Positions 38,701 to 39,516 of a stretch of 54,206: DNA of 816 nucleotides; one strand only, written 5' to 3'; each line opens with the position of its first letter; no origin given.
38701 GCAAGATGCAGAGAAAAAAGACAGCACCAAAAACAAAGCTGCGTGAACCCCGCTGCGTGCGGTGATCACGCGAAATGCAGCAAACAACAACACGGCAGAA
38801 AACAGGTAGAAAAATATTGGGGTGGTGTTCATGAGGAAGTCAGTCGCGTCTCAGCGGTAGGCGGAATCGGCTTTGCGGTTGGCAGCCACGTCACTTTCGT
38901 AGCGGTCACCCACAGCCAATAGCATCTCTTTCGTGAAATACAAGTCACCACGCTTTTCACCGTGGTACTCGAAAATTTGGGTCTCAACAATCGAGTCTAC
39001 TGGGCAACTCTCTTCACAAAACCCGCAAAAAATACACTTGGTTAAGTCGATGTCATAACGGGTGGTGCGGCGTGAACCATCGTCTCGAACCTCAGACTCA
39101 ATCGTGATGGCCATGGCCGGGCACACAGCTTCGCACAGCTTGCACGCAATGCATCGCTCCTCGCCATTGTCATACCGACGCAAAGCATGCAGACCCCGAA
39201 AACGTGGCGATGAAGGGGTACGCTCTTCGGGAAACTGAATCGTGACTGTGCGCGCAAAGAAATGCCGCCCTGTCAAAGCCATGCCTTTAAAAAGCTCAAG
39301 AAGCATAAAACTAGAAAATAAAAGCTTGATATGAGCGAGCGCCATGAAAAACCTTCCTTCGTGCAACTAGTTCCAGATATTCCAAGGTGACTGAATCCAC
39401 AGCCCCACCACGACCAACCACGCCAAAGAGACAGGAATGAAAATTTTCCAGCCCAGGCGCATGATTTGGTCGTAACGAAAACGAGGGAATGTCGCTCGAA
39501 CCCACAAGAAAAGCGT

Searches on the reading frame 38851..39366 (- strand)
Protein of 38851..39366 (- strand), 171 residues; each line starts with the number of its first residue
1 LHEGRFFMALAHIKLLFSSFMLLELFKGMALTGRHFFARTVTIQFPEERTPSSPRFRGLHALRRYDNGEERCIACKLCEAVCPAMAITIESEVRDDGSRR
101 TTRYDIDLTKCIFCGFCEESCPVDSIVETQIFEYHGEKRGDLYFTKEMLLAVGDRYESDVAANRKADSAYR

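Call 9: search_protein_families(library=pfam, proteins=[window:38851-39366:-])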
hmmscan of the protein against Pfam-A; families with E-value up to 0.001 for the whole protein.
window:38851-39366:- (171 aa): 12 families
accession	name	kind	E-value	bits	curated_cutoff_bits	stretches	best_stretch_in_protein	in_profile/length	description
PF00037.32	Fer4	-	5.2e-13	48.7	21.1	2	105-126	2-23/24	4Fe-4S binding domain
PF12838.12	Fer4_7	-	1.6e-11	44.9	27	1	71-124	1-51/52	4Fe-4S dicluster domain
PF13237.11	Fer4_10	-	6.6e-09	36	25.5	1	69-122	6-53/53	4Fe-4S dicluster domain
PF13187.11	Fer4_9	-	1.1e-08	35.3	27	1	71-124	1-50/52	4Fe-4S dicluster domain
PF13183.11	Fer4_8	-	1.5e-08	35.5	27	1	108-141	2-35/68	4Fe-4S dicluster domain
PF14697.11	Fer4_21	-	2.5e-08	34.4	35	1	68-88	37-58/59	4Fe-4S dicluster domain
PF13484.11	Fer4_16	-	6.5e-08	33.7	30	0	71-94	1-25/66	4Fe-4S double cluster binding domain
PF12797.12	Fer4_2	-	1.9e-07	31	24.5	1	69-84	7-22/22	4Fe-4S binding domain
PF12837.12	Fer4_6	-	2.3e-07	30.9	25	0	69-87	6-24/24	4Fe-4S binding domain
PF25160.1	LdpA_Fe-S-bd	-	1.9e-05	24.8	27.6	1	76-129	7-46/49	LdpA Fe-S cluster-binding domain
PF12800.12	Fer4_4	-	2.4e-05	24.7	24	0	70-84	2-16/17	4Fe-4S binding domain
PF13534.11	Fer4_17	-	0.0003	21.7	22.2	0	70-84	44-58/61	4Fe-4S dicluster domain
